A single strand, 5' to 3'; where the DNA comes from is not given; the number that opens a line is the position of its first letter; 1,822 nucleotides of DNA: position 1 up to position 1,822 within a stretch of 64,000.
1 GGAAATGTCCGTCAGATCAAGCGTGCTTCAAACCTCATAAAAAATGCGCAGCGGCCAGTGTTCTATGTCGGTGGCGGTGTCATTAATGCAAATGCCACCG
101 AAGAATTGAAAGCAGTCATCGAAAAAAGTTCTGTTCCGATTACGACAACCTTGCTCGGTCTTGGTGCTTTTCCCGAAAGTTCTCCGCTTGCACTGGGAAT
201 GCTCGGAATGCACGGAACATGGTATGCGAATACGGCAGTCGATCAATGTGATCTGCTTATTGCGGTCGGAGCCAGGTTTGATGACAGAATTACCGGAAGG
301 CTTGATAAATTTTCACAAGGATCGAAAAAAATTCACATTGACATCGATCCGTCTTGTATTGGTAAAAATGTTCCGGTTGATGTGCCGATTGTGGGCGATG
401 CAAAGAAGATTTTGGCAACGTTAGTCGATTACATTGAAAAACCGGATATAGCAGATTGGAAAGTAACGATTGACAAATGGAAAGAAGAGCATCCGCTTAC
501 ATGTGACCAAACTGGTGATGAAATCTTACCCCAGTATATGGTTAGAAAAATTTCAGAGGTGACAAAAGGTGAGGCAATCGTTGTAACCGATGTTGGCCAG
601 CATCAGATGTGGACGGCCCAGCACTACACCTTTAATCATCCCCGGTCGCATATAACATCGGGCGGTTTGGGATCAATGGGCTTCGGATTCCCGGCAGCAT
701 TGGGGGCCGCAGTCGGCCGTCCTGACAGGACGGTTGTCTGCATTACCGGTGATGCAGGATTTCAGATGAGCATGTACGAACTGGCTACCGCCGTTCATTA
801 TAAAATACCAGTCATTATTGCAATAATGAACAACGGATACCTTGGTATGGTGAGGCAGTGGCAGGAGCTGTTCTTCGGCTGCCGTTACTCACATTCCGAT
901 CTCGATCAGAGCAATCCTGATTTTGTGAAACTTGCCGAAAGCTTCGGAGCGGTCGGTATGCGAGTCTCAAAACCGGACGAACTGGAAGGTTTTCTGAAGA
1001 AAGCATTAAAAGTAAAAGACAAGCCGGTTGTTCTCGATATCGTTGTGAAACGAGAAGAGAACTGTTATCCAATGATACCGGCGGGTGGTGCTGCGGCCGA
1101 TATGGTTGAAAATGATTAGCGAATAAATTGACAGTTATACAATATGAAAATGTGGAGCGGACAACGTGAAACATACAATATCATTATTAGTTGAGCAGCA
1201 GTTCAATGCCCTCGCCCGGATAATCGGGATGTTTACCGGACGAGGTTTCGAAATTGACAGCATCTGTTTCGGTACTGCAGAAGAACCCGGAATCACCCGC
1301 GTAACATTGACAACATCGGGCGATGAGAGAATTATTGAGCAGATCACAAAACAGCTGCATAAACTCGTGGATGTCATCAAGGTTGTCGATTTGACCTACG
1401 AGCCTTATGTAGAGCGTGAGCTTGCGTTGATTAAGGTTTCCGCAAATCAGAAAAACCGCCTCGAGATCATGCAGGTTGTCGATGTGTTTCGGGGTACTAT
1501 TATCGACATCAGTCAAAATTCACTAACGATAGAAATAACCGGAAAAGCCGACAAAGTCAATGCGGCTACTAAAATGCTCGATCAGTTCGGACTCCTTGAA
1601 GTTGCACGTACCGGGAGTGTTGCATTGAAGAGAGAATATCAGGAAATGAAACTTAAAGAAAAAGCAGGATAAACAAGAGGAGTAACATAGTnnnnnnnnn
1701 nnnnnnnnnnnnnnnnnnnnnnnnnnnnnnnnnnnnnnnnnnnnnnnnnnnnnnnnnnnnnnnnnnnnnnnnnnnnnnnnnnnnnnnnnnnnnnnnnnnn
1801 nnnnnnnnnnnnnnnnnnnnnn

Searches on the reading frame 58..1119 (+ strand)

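Call 21: search_protein_families(library=pfam, proteins=[window:58-1119:+], max_evalue=0.001)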
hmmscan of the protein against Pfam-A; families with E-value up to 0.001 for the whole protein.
window:58-1119:+ (353 aa): 2 families
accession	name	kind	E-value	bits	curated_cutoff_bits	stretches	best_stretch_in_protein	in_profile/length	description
PF02775.26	TPP_enzyme_C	-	5.9e-56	188.9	21.9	1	178-328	1-151/151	Thiamine pyrophosphate enzyme, C-terminal TPP binding domain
PF00205.28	TPP_enzyme_M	-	5.1e-43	146.5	30.4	1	2-122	16-137/137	Thiamine pyrophosphate enzyme, central domain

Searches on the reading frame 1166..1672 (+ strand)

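Call 21: search_protein_families(library=pfam, proteins=[window:1166-1672:+], max_evalue=0.001)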
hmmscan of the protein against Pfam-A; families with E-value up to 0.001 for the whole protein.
window:1166-1672:+ (168 aa): 4 families
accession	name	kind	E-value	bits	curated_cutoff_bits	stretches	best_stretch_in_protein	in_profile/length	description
PF10369.15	ALS_ss_C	-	3.6e-29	101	23.2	1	84-156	1-73/74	Small subunit of acetolactate synthase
PF22629.2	ACT_AHAS_ss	-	3.1e-15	56.5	27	1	5-72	1-67/67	AHAS small subunit-like ACT domain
PF13710.12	ACT_5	-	6.6e-15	55.1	27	1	14-73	4-62/62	ACT domain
PF01842.31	ACT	-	5.2e-05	23.4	27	1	9-68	7-65/66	ACT domain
